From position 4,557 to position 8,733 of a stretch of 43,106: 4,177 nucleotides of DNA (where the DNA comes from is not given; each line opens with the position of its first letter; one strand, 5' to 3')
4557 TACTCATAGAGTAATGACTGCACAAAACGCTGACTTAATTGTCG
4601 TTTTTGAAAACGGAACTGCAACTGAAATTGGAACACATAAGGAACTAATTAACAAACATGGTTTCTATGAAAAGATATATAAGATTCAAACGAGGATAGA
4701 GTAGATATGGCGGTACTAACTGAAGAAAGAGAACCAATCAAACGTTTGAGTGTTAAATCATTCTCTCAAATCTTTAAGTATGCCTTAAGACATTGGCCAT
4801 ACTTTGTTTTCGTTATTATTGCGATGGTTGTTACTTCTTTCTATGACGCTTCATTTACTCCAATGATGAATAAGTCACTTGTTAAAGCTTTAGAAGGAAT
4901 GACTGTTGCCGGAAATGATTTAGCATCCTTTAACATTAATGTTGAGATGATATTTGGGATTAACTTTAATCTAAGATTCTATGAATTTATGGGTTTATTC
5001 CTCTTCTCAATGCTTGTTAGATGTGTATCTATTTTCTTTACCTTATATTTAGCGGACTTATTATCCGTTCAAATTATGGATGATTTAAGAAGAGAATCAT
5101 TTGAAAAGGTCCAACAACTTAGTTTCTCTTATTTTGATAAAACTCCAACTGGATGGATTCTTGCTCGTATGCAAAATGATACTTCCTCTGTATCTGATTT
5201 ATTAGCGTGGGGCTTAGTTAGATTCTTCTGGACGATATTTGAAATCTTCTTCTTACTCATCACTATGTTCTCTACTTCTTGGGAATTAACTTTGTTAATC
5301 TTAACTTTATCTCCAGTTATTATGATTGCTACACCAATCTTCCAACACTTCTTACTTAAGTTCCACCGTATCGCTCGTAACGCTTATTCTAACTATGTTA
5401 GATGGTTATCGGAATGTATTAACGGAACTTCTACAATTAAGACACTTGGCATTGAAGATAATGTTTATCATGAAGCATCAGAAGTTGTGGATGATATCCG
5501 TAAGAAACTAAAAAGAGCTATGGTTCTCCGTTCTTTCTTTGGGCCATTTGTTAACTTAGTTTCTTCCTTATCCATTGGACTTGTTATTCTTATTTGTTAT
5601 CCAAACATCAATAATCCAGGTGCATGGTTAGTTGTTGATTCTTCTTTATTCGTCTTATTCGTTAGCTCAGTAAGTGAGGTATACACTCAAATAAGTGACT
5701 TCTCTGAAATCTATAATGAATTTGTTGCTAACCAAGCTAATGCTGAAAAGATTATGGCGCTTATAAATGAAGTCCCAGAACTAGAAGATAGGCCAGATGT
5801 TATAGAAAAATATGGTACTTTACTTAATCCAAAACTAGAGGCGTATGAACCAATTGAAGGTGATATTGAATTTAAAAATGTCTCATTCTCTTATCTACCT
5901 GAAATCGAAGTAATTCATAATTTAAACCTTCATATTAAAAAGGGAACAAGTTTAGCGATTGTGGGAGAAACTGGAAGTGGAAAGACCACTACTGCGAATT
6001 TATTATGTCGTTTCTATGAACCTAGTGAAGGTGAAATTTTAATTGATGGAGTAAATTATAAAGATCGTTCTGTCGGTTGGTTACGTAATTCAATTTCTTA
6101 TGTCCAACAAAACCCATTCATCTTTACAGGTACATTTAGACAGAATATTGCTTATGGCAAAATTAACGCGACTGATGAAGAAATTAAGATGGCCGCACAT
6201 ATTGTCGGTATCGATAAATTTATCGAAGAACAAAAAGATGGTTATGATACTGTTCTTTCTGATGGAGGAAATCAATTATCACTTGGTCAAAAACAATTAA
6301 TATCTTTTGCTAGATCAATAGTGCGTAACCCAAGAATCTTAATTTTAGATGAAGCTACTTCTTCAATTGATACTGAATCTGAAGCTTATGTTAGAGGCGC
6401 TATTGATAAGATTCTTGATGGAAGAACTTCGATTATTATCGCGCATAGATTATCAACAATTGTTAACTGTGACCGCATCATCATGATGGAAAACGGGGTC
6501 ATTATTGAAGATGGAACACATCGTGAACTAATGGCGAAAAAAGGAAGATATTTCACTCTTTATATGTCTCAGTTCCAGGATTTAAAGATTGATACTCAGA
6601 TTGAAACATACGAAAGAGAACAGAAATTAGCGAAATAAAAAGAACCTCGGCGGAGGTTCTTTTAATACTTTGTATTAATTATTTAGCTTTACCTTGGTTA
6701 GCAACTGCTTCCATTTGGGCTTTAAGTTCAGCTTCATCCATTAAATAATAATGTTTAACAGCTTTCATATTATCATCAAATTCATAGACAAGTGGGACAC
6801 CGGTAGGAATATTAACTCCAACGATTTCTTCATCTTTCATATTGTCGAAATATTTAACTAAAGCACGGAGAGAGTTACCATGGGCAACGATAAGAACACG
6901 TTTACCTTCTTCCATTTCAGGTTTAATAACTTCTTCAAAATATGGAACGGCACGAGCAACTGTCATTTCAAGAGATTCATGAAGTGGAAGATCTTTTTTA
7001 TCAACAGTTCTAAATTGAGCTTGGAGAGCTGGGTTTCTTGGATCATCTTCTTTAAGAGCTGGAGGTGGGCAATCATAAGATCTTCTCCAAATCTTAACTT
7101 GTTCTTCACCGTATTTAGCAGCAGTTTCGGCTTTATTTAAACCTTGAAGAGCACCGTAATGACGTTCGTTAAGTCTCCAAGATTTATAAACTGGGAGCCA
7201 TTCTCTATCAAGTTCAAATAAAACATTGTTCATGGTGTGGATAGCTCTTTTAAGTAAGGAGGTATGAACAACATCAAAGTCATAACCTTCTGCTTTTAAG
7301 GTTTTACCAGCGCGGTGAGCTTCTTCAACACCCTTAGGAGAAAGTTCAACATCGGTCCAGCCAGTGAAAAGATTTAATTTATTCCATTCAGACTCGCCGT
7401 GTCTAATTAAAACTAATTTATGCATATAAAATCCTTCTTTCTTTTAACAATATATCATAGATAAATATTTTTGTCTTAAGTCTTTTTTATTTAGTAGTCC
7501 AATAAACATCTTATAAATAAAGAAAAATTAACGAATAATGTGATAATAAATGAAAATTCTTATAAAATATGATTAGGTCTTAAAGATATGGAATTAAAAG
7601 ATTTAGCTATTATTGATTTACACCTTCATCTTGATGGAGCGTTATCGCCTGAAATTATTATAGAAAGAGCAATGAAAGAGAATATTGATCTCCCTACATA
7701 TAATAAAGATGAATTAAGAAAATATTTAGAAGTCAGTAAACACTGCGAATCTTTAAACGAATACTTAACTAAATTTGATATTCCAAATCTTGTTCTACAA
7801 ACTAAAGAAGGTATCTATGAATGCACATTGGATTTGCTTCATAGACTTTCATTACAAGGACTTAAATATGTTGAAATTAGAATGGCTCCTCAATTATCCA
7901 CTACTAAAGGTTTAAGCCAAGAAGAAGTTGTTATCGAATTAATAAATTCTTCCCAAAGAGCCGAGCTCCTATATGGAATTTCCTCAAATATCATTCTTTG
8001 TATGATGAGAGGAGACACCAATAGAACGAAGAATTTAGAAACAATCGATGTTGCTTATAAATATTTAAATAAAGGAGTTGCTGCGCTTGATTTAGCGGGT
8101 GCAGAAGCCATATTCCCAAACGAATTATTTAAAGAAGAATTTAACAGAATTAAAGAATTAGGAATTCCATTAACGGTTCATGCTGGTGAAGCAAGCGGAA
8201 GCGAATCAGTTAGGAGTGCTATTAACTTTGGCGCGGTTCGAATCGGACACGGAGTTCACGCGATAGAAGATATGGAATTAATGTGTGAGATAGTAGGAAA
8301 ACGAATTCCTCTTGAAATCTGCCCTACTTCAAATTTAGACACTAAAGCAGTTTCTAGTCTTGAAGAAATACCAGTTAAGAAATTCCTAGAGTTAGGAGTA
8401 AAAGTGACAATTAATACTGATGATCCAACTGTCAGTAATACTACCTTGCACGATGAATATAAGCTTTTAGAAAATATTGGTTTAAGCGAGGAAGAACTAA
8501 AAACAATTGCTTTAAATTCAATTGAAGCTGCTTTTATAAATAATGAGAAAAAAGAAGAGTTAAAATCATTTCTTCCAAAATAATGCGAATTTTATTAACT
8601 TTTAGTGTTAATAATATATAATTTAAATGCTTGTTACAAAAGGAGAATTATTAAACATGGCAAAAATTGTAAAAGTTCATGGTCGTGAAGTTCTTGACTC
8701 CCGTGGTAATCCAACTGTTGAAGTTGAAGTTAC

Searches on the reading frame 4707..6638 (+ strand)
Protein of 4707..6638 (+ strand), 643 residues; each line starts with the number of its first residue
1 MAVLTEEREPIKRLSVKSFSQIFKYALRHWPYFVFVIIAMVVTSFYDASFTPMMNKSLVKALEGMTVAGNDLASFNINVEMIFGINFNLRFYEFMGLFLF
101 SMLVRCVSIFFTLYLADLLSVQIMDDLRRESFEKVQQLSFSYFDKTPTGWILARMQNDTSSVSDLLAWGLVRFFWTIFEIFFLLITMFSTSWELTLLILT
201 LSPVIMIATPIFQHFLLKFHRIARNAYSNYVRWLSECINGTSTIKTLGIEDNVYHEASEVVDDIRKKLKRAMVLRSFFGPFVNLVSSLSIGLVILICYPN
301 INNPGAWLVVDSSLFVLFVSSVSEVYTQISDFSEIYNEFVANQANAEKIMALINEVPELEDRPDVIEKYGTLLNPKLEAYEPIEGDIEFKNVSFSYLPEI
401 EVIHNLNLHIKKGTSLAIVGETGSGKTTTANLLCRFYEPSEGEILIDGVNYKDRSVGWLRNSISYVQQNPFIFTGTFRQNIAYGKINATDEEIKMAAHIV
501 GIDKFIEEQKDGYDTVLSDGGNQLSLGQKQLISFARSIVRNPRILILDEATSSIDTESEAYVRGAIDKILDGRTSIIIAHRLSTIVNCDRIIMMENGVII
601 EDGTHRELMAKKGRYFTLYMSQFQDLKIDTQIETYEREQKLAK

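Call 65: search_protein_families(library=pfam, proteins=[window:4707-6638:+], max_evalue=0.001)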
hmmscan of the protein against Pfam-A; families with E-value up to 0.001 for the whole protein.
window:4707-6638:+ (643 aa): 4 families
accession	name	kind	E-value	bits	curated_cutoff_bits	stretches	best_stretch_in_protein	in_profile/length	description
PF00664.28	ABC_membrane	-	5e-34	118.7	28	1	39-318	3-266/274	ABC transporter transmembrane region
PF00005.33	ABC_tran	-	1.3e-30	107.2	25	1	404-552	2-137/137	ABC transporter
PF13401.12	AAA_22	-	0.00035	21.3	27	0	413-550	5-93/130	AAA domain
PF01935.23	DUF87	-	0.00057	20.5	23.2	0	414-435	24-45/220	Helicase HerA, central domain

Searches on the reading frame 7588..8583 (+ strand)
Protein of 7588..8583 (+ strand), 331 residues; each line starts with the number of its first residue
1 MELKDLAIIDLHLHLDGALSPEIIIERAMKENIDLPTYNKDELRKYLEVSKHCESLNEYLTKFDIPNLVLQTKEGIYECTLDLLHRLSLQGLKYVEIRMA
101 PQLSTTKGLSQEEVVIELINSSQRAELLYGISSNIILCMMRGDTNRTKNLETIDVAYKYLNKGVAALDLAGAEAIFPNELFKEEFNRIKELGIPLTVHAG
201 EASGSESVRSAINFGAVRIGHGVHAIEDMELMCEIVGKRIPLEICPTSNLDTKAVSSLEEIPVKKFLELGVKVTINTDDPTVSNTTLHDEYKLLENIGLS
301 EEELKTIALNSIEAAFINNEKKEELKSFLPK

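Call 65: search_protein_families(library=pfam, proteins=[window:7588-8583:+], max_evalue=0.001)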
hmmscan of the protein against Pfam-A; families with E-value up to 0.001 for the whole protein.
window:7588-8583:+ (331 aa): 2 families
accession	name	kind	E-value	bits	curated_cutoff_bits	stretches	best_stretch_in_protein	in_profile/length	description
PF00962.28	A_deaminase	-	1.1e-89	301.3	27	1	10-327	4-325/330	Adenosine deaminase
PF19326.5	AMP_deaminase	-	0.00041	19.3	27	1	195-323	454-583/630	AMP deaminase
